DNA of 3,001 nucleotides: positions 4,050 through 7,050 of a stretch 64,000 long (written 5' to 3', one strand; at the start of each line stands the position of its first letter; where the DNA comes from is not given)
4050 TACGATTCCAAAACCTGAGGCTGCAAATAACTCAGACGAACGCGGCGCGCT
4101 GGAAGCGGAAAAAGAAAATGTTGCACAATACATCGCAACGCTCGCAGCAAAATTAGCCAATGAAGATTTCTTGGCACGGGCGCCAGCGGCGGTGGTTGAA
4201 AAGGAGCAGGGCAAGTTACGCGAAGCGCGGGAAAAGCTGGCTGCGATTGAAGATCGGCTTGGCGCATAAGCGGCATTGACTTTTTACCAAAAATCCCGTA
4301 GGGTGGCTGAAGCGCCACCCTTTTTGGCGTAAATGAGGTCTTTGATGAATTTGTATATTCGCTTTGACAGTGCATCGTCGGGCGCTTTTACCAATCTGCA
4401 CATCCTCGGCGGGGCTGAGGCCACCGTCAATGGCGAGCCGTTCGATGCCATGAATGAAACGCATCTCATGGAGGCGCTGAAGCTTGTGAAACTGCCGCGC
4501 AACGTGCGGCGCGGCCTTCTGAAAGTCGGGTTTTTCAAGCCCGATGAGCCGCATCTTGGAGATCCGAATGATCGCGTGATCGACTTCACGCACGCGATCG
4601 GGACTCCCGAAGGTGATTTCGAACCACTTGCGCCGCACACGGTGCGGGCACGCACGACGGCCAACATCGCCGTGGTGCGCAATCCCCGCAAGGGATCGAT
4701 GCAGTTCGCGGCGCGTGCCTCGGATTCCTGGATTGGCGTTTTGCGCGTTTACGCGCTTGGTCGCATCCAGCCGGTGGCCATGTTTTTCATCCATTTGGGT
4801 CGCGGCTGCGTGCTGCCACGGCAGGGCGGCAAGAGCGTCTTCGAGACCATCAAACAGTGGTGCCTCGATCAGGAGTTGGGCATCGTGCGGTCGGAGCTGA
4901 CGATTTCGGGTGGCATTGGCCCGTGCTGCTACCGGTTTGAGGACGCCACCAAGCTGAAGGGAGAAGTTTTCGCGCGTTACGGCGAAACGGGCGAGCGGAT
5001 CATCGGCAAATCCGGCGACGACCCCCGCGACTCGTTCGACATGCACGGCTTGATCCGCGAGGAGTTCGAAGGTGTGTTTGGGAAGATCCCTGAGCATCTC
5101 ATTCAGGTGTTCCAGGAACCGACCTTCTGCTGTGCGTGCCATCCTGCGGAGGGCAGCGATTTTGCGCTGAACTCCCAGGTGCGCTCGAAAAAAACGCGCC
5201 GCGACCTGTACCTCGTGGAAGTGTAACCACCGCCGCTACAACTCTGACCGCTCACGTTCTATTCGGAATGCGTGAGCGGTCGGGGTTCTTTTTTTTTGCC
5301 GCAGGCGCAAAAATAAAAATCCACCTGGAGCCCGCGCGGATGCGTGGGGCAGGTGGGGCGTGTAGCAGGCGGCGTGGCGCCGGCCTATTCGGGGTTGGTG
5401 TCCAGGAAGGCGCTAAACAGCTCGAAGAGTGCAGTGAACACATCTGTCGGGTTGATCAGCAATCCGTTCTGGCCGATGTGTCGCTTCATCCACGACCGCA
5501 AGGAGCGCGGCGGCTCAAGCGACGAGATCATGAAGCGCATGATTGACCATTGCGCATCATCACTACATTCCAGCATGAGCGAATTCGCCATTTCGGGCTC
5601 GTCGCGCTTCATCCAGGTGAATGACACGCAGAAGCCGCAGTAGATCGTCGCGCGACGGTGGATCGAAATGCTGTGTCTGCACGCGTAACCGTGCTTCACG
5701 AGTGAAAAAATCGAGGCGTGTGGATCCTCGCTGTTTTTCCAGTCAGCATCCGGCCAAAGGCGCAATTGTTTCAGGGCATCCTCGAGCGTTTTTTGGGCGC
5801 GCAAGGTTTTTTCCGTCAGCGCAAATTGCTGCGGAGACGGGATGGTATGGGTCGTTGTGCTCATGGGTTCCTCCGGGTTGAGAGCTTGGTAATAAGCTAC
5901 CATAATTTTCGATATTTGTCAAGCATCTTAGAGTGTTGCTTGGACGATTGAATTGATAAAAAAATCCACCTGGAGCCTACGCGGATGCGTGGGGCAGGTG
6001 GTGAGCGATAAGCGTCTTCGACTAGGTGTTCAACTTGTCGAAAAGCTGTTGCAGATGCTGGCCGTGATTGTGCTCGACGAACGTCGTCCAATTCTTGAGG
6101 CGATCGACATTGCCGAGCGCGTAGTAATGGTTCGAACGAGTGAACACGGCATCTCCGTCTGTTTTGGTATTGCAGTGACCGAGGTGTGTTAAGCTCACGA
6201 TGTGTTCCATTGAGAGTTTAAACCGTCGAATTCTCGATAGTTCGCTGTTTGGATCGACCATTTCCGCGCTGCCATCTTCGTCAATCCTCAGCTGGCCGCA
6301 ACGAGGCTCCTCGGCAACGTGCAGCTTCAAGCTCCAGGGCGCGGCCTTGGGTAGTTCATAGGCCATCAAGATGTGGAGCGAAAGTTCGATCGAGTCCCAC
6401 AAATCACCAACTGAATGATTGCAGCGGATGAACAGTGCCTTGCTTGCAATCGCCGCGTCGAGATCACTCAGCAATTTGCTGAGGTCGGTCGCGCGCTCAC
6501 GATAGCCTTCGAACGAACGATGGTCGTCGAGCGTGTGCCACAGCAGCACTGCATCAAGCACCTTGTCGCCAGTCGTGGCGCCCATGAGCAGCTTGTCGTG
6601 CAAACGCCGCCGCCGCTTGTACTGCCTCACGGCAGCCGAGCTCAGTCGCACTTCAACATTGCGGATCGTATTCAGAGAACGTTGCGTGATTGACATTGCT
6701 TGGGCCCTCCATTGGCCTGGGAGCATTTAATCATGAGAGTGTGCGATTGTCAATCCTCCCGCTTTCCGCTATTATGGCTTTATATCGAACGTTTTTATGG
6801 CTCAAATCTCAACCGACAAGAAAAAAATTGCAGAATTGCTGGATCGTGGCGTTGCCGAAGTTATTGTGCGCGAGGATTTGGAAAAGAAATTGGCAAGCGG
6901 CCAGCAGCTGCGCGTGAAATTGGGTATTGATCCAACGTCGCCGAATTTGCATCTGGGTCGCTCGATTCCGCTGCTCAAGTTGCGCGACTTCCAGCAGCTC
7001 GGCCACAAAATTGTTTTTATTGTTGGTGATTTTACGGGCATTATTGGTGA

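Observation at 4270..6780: GC-rich (about 60%) three-gene island between valS and tyrS, carrying a duplicated 42-bp terminator hairpin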

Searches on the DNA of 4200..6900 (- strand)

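Call 67: build_rna_model(alignment_id=A5, structure=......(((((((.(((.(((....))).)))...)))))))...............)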
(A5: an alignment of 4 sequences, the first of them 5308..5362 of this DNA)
Model R1 built from alignment A5 (4 sequences, 57 columns); structure: as given.
model positions 56; base pairs 13; branch points 0; effective number of sequences 4; information 0.982 bits per position. Calibrated on 0.2 Mb of random sequence (short: E-values are rough).
structure used (alignment columns):
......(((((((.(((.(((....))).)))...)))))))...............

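Call 68: search_with_rna_model(model_id=R1, source=window, filters=off, max_evalue=10)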
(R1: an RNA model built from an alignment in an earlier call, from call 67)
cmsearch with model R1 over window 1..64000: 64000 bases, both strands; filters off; matches with E-value up to 10: 25.
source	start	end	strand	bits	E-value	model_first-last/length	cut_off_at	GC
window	5951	6006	-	76.6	4.1e-17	1-56/56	no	0.54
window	5308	5361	-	73.3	2.8e-16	1-56/56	no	0.61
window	26375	26408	+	19.4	0.017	1-56/56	no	0.41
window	41680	41733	-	15.3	0.18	1-56/56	no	0.56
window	51215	51266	+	15.2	0.2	1-56/56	no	0.48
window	14958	15011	-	15.1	0.21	1-56/56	no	0.48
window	25724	25767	+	14.8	0.25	1-56/56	no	0.32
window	43210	43256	+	13.6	0.51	1-56/56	no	0.57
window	751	796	+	13.5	0.54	1-56/56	no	0.54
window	20695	20755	+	12.8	0.81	1-56/56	no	0.38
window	22762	22799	+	12.4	1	1-56/56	no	0.47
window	7806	7835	+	11.9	1.3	1-56/56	no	0.47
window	59090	59149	-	11.8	1.4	1-56/56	no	0.48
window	38480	38547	-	11.8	1.5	1-56/56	no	0.6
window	26367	26400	-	11.4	1.8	1-56/56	no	0.47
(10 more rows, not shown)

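Call 69: search_with_rna_model(model_id=R1, sources=[L008, L009, L010, L011, L012, L013, L014, L015, L016, L017, L018, L019, L020, L021, L022, L023, L024, L025, L026, L027, L028, L029, L030, L031, L032, L033, L034, L035, L036, L037, L038, L039, L040, L041, L042, L043, L044, L045, L046, L047, L048, L049, L050, L051, L052, L053, L054, L055, L056, L057, L058, L059, L060, L061, L062, L063, L064, L065, L066, L067, L068, L069, L070, L071, L072, L073, L074, L075, L076, L077, L078, L079, L080, L081, L082, L083, L084, L085, L086, L087, L088, L090, L091, L092, L093, L094, L095, L096], max_evalue=10)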
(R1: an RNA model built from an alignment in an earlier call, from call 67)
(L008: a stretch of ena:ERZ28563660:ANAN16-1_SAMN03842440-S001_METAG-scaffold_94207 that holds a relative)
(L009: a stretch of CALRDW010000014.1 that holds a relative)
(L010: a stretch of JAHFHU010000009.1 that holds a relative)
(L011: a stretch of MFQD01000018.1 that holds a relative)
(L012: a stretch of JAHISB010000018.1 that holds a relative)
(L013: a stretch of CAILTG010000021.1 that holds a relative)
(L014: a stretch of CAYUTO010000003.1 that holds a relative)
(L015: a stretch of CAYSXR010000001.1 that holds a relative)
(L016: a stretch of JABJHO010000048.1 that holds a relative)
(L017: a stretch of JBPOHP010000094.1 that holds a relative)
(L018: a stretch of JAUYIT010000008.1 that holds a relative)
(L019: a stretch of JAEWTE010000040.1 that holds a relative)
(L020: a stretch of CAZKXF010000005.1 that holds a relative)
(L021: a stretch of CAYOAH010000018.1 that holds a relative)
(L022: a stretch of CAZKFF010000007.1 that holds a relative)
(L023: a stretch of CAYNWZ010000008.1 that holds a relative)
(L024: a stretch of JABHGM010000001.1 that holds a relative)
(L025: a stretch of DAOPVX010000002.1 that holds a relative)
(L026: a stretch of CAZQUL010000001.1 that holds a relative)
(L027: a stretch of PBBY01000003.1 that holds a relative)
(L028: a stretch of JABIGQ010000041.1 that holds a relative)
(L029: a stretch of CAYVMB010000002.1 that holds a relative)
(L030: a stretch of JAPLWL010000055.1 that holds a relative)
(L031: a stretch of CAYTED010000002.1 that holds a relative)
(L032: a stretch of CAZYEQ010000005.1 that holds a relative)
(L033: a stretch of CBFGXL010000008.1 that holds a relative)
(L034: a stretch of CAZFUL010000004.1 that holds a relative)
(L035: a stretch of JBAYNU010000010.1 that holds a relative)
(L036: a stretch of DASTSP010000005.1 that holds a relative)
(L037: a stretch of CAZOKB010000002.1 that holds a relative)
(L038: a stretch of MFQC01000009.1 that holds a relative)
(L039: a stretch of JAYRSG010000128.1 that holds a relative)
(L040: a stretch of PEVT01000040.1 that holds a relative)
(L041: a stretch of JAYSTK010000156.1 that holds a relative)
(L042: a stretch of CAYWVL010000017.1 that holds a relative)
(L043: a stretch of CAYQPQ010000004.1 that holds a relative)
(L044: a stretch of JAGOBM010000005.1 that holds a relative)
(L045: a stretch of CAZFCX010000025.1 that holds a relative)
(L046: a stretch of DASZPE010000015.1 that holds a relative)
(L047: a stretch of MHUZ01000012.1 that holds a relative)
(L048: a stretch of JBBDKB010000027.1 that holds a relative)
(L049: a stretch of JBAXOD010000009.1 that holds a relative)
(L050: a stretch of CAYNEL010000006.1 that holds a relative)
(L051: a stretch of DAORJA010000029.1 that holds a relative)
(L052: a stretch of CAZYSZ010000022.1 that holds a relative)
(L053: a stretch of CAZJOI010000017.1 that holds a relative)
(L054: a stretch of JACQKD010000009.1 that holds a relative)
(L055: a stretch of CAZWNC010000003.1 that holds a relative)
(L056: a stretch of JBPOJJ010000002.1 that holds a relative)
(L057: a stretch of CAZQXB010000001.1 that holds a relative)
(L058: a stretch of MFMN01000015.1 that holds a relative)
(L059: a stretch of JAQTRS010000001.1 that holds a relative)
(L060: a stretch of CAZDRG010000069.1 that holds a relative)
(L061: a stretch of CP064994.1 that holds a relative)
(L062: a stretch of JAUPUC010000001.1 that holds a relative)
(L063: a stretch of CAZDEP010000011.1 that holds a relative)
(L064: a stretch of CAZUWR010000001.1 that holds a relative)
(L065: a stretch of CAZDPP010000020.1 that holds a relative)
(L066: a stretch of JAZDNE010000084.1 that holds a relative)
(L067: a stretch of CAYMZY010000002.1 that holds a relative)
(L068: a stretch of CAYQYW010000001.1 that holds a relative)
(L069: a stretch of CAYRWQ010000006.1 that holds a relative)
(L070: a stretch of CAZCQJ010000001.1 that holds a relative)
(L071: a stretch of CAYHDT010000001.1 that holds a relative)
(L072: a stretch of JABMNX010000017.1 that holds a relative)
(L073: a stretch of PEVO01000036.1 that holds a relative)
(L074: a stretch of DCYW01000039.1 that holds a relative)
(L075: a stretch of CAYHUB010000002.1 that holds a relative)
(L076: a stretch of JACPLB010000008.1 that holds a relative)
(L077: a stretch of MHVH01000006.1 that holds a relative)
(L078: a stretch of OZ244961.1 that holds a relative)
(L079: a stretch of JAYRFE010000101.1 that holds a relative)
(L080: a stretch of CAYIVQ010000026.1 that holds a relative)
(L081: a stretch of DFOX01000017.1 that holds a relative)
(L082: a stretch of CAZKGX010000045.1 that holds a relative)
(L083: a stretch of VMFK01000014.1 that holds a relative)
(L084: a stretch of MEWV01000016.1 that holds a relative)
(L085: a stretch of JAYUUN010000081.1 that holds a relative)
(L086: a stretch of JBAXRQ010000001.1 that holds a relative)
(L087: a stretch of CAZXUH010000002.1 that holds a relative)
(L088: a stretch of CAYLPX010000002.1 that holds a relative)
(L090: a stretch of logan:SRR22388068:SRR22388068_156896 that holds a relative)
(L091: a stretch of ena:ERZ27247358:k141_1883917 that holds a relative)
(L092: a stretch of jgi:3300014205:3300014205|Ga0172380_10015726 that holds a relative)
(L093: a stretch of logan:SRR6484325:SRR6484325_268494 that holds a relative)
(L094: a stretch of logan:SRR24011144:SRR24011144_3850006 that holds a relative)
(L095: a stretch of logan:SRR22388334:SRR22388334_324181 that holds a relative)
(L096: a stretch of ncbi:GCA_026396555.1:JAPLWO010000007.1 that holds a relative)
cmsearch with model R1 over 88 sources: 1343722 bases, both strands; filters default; matches with E-value up to 10: 27.
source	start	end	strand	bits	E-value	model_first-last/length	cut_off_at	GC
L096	1529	1584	-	73.9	4.2e-15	1-56/56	no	0.48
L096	4675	4730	-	69.8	4.6e-14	1-56/56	no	0.5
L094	1150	1212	-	40.7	1.3e-06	1-56/56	no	0.59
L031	14297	14332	-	20.8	0.16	1-56/56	no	0.36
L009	1969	2033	-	20.7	0.16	1-56/56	no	0.51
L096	2434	2489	-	20.6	0.17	1-56/56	no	0.57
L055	13723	13757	+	19.8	0.27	1-56/56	no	0.37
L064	18384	18431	+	19.4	0.35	1-56/56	no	0.44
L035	5585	5627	+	18.7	0.54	1-56/56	no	0.37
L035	5575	5617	-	18.1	0.77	1-56/56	no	0.28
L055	13715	13747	-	17.7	0.96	1-56/56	no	0.36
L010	13760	13809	-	17.1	1.3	1-56/56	no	0.42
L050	2840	2891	-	17.1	1.3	1-56/56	no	0.58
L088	16680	16713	+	16.8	1.6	1-56/56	no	0.41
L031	11395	11444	-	16.7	1.7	1-56/56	no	0.32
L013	12399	12451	-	16.6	1.8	1-56/56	no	0.36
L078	11196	11235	-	16.3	2.2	1-56/56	no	0.35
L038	59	98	+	15.7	3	1-56/56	no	0.38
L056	11192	11226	-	15.7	3.1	1-56/56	no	0.37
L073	9126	9160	-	15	4.7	1-56/56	no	0.4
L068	3776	3817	-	14.8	5.1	1-56/56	no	0.29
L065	5768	5811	-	14.4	6.5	1-56/56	no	0.45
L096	3244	3296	-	14.3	6.9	1-56/56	no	0.57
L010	7259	7311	-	14.3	7.2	1-56/56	no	0.53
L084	9511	9549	-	14.3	7.2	1-56/56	no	0.36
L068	7286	7345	-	14.2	7.5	1-56/56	no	0.25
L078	13658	13691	+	14.2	7.6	1-56/56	no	0.38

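Call 70: search_with_rna_model(model_id=R1, sources=[L094, L009, L096, L010], max_evalue=1, filters=off, show_alignments=8)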
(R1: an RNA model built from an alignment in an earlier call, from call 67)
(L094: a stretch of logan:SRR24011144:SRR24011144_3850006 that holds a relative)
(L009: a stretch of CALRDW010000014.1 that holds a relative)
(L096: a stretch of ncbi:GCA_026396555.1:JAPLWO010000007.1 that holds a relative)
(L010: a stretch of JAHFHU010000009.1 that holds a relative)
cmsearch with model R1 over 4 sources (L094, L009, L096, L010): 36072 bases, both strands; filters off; matches with E-value up to 1: 10.
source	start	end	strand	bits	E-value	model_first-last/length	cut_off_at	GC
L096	1529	1584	-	73.9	1.1e-16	1-56/56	no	0.48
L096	4675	4730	-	69.8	1.2e-15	1-56/56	no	0.5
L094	1150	1212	-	40.7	3.4e-08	1-56/56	no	0.59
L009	1969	2033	-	20.7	0.0044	1-56/56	no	0.51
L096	2434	2489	-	20.6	0.0047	1-56/56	no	0.57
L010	13760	13809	-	17.1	0.036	1-56/56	no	0.42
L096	3244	3296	-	14.4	0.18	1-56/56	no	0.57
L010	7259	7311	-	14.3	0.19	1-56/56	no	0.53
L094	1049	1118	+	13.4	0.31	1-56/56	no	0.5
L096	4541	4576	-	12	0.72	1-56/56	no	0.36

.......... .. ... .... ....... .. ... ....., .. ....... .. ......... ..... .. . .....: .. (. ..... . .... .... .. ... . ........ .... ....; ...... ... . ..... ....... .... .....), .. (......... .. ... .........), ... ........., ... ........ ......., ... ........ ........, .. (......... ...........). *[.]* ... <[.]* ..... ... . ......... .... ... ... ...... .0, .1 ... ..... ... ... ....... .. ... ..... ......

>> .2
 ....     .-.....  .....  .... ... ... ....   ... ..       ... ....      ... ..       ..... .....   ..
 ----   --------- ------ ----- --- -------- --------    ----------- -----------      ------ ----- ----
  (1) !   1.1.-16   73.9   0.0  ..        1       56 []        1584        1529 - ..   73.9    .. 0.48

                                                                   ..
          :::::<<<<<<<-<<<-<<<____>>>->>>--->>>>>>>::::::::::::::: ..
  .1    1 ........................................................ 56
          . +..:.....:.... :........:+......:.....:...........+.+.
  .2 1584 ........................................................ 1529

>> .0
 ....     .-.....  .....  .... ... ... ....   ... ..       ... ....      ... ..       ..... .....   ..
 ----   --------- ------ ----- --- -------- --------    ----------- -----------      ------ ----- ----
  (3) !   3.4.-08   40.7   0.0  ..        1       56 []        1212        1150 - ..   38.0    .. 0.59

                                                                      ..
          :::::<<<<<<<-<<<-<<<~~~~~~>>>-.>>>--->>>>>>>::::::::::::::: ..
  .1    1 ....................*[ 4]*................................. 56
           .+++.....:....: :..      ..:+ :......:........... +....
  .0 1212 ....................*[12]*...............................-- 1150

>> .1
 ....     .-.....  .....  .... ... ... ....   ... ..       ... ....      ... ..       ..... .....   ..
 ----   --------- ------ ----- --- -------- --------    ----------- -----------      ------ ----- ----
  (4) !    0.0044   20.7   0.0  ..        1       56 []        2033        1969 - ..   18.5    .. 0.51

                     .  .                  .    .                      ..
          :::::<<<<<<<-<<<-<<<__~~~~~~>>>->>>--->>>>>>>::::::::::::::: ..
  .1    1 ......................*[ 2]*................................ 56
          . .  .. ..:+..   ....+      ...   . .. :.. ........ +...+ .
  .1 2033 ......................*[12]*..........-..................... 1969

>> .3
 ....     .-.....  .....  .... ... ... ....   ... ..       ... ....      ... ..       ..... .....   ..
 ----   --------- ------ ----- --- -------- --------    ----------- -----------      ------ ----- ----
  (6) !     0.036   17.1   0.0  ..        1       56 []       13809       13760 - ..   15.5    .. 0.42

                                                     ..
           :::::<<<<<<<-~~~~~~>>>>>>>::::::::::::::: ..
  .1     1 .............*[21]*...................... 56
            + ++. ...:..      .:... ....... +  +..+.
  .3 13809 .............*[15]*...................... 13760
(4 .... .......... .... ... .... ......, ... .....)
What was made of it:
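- Weaker versions follow other minus-strand genes at this locus in L009, L096 and L010 (calls 69, 70).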

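Call 71: search_with_rna_model(model_id=R1, source=window, filters=off, max_evalue=0.6, show_alignments=9)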
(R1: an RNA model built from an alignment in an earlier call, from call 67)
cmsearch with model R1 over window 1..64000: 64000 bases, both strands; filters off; matches with E-value up to 0.6: 9.
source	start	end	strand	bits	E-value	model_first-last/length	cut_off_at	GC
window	5951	6006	-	76.6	4.1e-17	1-56/56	no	0.54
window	5308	5361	-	73.3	2.8e-16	1-56/56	no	0.61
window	26375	26408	+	19.4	0.017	1-56/56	no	0.41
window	41680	41733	-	15.3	0.18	1-56/56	no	0.56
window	51215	51266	+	15.2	0.2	1-56/56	no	0.48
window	14958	15011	-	15.1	0.21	1-56/56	no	0.48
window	25724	25767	+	14.8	0.25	1-56/56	no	0.32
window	43210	43256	+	13.6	0.51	1-56/56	no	0.57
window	751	796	+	13.5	0.54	1-56/56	no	0.54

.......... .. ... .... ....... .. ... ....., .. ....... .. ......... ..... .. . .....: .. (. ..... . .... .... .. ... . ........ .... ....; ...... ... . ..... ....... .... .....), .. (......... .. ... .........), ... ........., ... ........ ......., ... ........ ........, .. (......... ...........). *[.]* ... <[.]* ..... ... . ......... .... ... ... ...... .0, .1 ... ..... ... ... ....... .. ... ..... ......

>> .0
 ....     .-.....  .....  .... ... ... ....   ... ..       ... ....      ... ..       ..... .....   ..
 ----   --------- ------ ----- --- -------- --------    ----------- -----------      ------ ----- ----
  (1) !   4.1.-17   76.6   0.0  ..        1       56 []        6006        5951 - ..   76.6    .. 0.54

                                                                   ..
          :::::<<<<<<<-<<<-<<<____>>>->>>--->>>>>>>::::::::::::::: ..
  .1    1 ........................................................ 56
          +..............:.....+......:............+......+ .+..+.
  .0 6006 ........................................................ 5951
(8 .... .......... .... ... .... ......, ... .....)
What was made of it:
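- The next best scores 19 bits and is a generic hairpin plus T-run (calls 68, 71).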

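Call 89: search_rna_families(source=window, start=4200, end=6900, threshold=evalue, max_evalue=1)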
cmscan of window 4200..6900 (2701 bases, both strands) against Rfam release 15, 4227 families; matches with E-value up to 1: 1.
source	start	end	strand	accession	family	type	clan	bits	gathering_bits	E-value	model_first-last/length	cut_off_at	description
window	5700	5761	-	RF00236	ctRNA_pGA1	Gene; antisense;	-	19.5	45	0.98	1-79/79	no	ctRNA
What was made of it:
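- Tried and rejected: Rfam gave no family (call 89).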

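Call 98: search_with_rna_model(model_id=R1, sources=[window, L096, L094, L009, L010], max_evalue=0.05, make_alignment=true)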
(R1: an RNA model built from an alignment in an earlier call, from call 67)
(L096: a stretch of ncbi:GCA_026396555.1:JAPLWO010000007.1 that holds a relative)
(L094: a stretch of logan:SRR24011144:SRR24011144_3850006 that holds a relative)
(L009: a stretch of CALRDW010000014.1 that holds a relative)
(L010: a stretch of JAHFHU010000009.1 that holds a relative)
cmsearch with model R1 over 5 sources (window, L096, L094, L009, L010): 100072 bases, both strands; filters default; matches with E-value up to 0.05: 8.
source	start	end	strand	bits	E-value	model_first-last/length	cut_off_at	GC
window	5951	6006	-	76.6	6.4e-17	1-56/56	no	0.54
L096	1529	1584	-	73.9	3.1e-16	1-56/56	no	0.48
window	5308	5361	-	73.3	4.4e-16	1-56/56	no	0.61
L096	4675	4730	-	69.8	3.5e-15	1-56/56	no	0.5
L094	1150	1212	-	40.7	9.3e-08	1-56/56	no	0.59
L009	1969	2033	-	20.7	0.012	1-56/56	no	0.51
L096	2434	2489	-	20.6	0.013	1-56/56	no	0.57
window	26375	26408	+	19.4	0.026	1-56/56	no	0.41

Alignment A9: 8 matches aligned to the model, 70 columns, each read 5' to 3' on its own strand. Consensus structure (alignment columns), stored with it:
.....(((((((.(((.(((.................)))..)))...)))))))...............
